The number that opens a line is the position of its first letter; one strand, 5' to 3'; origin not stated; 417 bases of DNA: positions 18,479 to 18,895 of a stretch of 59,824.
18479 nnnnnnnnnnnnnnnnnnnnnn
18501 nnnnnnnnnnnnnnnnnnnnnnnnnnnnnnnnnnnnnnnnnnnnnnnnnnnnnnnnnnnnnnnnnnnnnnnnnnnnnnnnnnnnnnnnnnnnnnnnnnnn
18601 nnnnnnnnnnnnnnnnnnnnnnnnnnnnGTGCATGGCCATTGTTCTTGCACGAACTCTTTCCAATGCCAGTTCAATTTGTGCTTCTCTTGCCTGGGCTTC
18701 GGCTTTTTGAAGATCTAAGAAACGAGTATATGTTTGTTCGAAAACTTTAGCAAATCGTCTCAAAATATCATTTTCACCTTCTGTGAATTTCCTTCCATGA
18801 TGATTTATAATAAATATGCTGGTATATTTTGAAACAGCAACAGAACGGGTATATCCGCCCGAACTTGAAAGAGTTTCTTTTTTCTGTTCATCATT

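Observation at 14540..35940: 26 copies of an unrecognised ~187-aa sensor module (GAF-like core plus near-invariant helical connector) in three giant soluble kinases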

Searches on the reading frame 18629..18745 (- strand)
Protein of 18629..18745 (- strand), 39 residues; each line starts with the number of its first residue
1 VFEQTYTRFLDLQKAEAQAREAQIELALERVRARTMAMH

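Call 39: find_related_loci(query=A4, collection=genome_contigs, flank=10000)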
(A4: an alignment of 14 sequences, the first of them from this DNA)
Query A4 (39 aa) in genome_contigs; peptide patterns used: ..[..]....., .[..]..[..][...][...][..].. (x = any residue, [..] = any of these).
599 stretches matched a pattern (row limit reached: there are more); 533 encode a relative of the query (tblastn E <= 1e-3); the best 80 are kept; 79 distinct loci.
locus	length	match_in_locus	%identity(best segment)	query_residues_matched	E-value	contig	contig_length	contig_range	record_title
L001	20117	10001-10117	97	1-39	6e-21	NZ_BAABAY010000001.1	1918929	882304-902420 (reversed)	Gaetbulibacter aestuarii strain JCM 17455 sequence01, whole genome shotgun sequence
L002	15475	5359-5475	95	1-39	1e-20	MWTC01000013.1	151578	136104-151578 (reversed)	MAG: Sphingobacteriales bacterium UTBCD1 contig_2065, whole genome shotgun sequence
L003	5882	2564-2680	95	1-39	2e-20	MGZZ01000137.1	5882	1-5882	MAG: Ignavibacteria bacterium GWC2_36_12 gwc2_scaffold_50129, whole genome shotgun sequence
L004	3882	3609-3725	92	1-39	2e-20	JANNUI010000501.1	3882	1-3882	MAG: Chitinophagaceae bacterium isolate SOY_30_metabat_234_sub SOY_30_k141_2901921, whole genome shotgun sequence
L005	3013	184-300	95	1-39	2e-20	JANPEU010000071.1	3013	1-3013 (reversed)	MAG: Bacteroidota bacterium isolate VAR_78_metabat_194 VAR_78_k141_2336107, whole genome shotgun sequence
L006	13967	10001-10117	95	1-39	2e-20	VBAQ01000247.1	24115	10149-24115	MAG: Bacteroidetes bacterium isolate BD_1 14_1009_16_30cm_scaffold_63357, whole genome shotgun sequence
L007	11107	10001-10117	95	1-39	2e-20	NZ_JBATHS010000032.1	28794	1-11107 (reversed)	MAG: Maribacter sp. isolate MFD10265_ilm_asm_bin12 k127_168523, whole genome shotgun sequence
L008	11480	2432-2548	92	1-39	2e-20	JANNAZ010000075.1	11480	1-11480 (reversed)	MAG: Cyclobacteriaceae bacterium isolate OTE_78_metabat_388 OTE_78_k141_1634267, whole genome shotgun sequence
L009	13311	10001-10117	95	1-39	2e-20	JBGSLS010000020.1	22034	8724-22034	MAG: Chitinophagaceae bacterium isolate JTS-AC210 k141_2643064, whole genome shotgun sequence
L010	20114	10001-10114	100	1-38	3e-20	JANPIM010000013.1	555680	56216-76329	MAG: Segetibacter sp. isolate VAR_61_metabat_66 VAR_61_k141_2948178, whole genome shotgun sequence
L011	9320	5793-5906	100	1-38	3e-20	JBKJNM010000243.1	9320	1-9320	MAG: Lacibacter sp. isolate ant_bin.372 k117_5038410, whole genome shotgun sequence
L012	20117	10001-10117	92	1-39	4e-20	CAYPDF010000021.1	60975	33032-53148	MAG TPA_asm: uncultured Ohtaekwangia sp. isolate binchicken_co351_92 genome assembly, contig: NODE_457_length_60975_cov_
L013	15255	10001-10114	100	1-38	3e-20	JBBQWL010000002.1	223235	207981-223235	MAG: Chitinophagales bacterium isolate Co_metawrap_2054 Cmw_2054_k141_1586638_length_223235_cov_12.9238, whole genome sh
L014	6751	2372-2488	95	1-39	5e-20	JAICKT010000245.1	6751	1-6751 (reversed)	MAG: Parafilimonas sp. isolate GZL_HY_2_bin.80 k141_943919_length_6751_cov_12.3210, whole genome shotgun sequence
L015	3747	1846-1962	92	1-39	6e-20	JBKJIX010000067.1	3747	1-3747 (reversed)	MAG: Chitinophagaceae bacterium isolate ant_bin.181 S1Ck117_5035410_flag_0_multi_17.9063_len_3747, whole genome shotgun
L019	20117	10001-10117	95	1-39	5e-20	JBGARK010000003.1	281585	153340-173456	MAG: Ferruginibacter sp. isolate MAG_MBR_AS.37 MBRAS-37_NODE_3_length_281585_cov_8.917871, whole genome shotgun sequence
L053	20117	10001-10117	90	1-39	2e-19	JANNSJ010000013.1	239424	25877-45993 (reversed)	MAG: Bacteroidota bacterium isolate SOY_31_metabat_225 SOY_31_k141_3282785, whole genome shotgun sequence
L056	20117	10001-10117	90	1-39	2e-19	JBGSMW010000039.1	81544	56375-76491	MAG: Draconibacterium sp. isolate JTS-AC24 k141_2812059, whole genome shotgun sequence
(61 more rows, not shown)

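Call 77: search_protein_families(library=pfam, proteins=[L001:18109-18522:+, L001:18492-19562:+, L001:14247-18128:+, L010:18315-19364:+, L010:19380-20114:+, L053:13007-14224:+, L019:16618-17556:+, L019:17567-18178:+, L056:16611-17540:+], max_evalue=0.0001)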
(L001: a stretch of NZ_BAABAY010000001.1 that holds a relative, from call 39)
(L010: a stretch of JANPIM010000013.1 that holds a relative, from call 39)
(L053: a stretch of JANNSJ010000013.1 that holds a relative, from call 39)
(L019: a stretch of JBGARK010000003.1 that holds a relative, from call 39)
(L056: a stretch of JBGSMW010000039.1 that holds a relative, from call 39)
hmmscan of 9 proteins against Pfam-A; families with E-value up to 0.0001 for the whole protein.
L001:18109-18522:+ (138 aa): 1 family
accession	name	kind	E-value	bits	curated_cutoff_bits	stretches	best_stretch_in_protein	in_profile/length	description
PF00072.30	Response_reg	-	2.3e-23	82.9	30.2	1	17-134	1-110/111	Response regulator receiver domain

L001:18492-19562:+ (357 aa): 2 families
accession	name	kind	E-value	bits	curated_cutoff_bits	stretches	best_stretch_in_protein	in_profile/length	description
PF00211.25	Guanylate_cyc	-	4.5e-26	92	21.9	1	182-355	10-181/183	Adenylate and Guanylate cyclase catalytic domain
PF00072.30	Response_reg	-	1.5e-25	89.9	30.2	1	15-127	1-108/111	Response regulator receiver domain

L001:14247-18128:+ (1294 aa): 4 families
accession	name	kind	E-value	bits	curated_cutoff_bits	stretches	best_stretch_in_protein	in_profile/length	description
PF07494.17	Reg_prop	-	6.3e-34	112.1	20.4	0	723-744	1-22/24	Two component regulator propeller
PF02518.31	HATPase_c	-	1.5e-26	93.5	26.4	1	1171-1288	5-110/111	Histidine kinase-, DNA gyrase B-, and HSP90-like ATPase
PF07495.19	Y_Y_Y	-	5.7e-18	65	26.6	1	904-965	2-64/65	Y_Y_Y domain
PF00512.31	HisKA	-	1.2e-06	28.9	26.9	1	1040-1120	2-65/66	His Kinase A (phospho-acceptor) domain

L010:18315-19364:+ (350 aa): 2 families
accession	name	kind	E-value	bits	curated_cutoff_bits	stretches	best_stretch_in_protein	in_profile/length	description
PF00211.25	Guanylate_cyc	-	7e-24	84.9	21.9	1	170-344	5-177/183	Adenylate and Guanylate cyclase catalytic domain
PF00072.30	Response_reg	-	1.6e-21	77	30.2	1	8-122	1-110/111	Response regulator receiver domain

L010:19380-20114:+ (245 aa): 1 family
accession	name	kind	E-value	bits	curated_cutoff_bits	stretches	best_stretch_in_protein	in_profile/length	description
PF01966.28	HD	-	1.2e-06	29.3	22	1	43-138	3-112/116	HD domain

L053:13007-14224:+ (406 aa): 2 families
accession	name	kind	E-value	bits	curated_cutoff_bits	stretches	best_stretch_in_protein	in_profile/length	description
PF07228.17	SpoIIE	-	6.8e-52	176.6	25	1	205-396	1-191/192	Stage II sporulation protein E (SpoIIE)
PF00072.30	Response_reg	-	1.2e-24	87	30.2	1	16-131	1-110/111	Response regulator receiver domain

L019:16618-17556:+ (313 aa): 2 families
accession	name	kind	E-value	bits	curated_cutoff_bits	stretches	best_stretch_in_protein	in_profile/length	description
PF02588.21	YitT_membrane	-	5.1e-56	189.7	24.3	1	37-237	3-204/205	Uncharacterised 5xTM membrane BCR, YitT family COG1284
PF10035.14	DUF2179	-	7.7e-12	45.3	22.8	1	244-303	2-55/55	Uncharacterized protein conserved in bacteria (DUF2179)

L019:17567-18178:+ (204 aa): 1 family
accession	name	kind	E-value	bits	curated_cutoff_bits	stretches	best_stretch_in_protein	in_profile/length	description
PF01966.28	HD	-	7.5e-09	36.3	22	1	35-130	2-111/116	HD domain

L056:16611-17540:+ (310 aa): 2 families
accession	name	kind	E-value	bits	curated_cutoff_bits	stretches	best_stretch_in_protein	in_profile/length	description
PF02588.21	YitT_membrane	-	1e-50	172.4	24.3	1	33-234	2-204/205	Uncharacterised 5xTM membrane BCR, YitT family COG1284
PF10035.14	DUF2179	-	2.6e-10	40.4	22.8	1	259-300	14-55/55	Uncharacterized protein conserved in bacteria (DUF2179)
